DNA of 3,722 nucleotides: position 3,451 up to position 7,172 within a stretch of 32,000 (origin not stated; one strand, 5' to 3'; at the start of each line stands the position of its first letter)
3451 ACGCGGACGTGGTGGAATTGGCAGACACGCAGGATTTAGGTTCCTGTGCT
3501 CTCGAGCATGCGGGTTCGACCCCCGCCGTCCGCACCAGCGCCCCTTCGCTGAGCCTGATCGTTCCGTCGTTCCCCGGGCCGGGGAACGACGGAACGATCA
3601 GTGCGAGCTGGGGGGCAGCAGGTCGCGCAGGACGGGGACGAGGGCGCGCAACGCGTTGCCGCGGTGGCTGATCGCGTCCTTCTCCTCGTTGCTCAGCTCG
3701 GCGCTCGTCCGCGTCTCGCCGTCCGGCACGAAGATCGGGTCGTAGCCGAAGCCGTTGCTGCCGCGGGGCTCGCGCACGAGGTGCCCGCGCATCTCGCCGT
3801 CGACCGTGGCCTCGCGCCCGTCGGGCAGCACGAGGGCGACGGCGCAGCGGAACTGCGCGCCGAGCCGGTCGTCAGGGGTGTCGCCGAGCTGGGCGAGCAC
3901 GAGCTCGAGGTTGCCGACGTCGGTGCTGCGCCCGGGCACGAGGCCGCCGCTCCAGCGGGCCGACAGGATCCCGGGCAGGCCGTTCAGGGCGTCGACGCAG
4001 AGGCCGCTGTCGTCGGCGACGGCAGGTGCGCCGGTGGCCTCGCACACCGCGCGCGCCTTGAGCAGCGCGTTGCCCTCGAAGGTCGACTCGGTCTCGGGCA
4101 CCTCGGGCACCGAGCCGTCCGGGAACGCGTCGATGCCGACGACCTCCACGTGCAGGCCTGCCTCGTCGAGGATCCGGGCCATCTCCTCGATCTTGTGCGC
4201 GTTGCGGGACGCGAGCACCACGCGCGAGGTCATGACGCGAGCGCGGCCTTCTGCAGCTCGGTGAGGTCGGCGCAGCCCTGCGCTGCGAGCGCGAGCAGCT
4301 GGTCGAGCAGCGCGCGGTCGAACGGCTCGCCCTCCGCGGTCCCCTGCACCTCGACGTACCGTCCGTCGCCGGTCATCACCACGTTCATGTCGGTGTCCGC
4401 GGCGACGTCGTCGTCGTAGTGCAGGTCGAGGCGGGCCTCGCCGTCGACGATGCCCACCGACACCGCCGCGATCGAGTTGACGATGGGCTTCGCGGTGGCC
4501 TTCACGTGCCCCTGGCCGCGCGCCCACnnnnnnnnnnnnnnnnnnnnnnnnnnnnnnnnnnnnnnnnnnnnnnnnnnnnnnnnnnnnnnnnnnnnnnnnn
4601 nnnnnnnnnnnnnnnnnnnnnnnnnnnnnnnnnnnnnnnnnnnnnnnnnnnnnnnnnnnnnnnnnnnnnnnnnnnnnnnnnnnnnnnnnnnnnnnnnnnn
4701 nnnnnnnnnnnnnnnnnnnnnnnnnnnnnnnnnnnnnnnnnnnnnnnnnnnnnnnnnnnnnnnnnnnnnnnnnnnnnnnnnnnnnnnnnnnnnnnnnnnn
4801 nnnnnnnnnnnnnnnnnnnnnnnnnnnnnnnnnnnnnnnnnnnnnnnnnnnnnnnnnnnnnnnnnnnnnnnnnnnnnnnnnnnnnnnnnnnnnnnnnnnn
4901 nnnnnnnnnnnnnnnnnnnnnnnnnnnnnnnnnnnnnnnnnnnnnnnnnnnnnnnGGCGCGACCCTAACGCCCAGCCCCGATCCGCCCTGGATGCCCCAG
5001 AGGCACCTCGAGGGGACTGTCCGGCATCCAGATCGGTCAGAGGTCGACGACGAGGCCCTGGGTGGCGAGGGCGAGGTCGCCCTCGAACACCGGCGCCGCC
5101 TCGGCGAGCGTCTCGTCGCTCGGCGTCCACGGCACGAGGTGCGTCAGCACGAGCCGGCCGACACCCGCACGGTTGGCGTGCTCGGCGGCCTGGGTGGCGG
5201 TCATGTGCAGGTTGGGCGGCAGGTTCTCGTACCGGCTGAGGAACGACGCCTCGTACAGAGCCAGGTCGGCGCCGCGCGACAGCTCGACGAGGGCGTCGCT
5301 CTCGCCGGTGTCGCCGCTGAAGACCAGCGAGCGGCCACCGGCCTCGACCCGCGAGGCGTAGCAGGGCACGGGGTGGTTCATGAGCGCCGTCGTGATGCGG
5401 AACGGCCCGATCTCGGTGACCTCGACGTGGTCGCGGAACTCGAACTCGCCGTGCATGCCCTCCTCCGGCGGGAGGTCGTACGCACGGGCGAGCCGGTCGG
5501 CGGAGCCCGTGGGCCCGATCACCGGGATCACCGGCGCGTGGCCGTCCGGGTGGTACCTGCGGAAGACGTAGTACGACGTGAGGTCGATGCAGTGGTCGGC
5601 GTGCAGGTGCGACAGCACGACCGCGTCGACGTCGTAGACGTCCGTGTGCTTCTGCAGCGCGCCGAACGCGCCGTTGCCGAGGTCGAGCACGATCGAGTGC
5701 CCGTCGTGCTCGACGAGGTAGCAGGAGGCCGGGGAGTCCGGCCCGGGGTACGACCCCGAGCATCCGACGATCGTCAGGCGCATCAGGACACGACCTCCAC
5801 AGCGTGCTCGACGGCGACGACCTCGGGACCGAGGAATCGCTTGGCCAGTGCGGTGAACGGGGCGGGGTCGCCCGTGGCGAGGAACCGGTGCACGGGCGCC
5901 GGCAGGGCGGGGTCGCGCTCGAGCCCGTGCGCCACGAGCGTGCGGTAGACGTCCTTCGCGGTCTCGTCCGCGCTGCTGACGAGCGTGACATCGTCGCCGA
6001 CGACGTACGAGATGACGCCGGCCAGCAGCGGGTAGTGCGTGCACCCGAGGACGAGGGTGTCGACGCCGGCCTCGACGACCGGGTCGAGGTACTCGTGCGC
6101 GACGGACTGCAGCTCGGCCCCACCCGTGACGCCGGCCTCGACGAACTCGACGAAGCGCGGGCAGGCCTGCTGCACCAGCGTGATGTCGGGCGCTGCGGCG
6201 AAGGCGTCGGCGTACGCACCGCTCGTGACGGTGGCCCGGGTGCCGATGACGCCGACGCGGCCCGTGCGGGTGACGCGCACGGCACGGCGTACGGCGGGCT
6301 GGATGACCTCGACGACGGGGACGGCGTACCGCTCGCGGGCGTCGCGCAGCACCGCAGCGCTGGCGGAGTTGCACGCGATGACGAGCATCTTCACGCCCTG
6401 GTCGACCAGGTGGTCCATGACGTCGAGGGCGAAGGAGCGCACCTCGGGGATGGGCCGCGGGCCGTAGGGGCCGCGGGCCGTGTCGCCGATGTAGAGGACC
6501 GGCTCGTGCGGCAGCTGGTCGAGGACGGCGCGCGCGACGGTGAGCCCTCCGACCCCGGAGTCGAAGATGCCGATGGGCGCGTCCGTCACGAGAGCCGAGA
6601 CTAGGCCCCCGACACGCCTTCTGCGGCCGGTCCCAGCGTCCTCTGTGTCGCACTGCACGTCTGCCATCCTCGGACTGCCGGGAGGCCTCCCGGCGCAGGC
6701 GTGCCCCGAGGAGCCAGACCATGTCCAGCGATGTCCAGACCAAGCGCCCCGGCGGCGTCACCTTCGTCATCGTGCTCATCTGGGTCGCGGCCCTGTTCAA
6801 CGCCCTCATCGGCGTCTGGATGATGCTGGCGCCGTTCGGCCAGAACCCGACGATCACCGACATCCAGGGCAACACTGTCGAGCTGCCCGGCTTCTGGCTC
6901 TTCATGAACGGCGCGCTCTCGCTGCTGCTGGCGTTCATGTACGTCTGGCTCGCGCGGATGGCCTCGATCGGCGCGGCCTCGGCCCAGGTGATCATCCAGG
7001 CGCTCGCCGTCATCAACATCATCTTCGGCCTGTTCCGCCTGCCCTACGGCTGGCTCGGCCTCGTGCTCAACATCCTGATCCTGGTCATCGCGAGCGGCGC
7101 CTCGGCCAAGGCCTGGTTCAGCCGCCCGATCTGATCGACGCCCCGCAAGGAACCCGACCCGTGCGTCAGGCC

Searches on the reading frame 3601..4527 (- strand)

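Call 29: search_protein_families(library=pfam, proteins=[window:3601-4527:-])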
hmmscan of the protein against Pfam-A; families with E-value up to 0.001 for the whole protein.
window:3601-4527:- (309 aa): 1 family
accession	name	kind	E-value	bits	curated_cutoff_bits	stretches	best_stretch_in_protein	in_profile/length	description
PF01725.21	Ham1p_like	-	1.8e-63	214.3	22.5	1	103-297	1-184/186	Ham1 family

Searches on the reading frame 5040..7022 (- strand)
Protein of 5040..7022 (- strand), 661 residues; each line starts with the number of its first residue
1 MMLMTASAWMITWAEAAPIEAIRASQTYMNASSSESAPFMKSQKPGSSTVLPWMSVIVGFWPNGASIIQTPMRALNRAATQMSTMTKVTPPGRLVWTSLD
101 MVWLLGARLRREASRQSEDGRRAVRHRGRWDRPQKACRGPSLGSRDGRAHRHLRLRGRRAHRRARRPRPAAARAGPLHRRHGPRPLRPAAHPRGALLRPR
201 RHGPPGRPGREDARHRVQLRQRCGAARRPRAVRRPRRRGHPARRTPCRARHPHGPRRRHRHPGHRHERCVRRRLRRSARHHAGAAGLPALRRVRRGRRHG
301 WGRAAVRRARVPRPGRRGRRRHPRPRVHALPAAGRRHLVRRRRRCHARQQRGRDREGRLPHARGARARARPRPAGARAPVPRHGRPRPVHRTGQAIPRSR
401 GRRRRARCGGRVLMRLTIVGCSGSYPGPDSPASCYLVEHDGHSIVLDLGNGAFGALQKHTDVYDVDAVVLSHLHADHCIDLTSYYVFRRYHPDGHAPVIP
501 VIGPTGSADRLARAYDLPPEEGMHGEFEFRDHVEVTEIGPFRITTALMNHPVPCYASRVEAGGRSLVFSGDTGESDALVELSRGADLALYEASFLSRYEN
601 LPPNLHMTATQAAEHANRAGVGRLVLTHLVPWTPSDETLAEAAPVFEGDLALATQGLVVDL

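Call 29: search_protein_families(library=pfam, proteins=[window:5040-7022:-])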
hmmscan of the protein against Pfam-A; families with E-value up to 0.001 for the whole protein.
window:5040-7022:- (661 aa): 3 families
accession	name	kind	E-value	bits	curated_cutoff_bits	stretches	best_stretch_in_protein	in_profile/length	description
PF12706.13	Lactamase_B_2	-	7.9e-22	78.3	27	1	450-628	9-199/200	Beta-lactamase superfamily domain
PF00753.33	Lactamase_B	-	4.5e-15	56.5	22.7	1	429-628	3-196/196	Metallo-beta-lactamase superfamily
PF13483.12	Lactamase_B_3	-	0.00099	19.6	24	0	433-479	8-51/160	Beta-lactamase superfamily domain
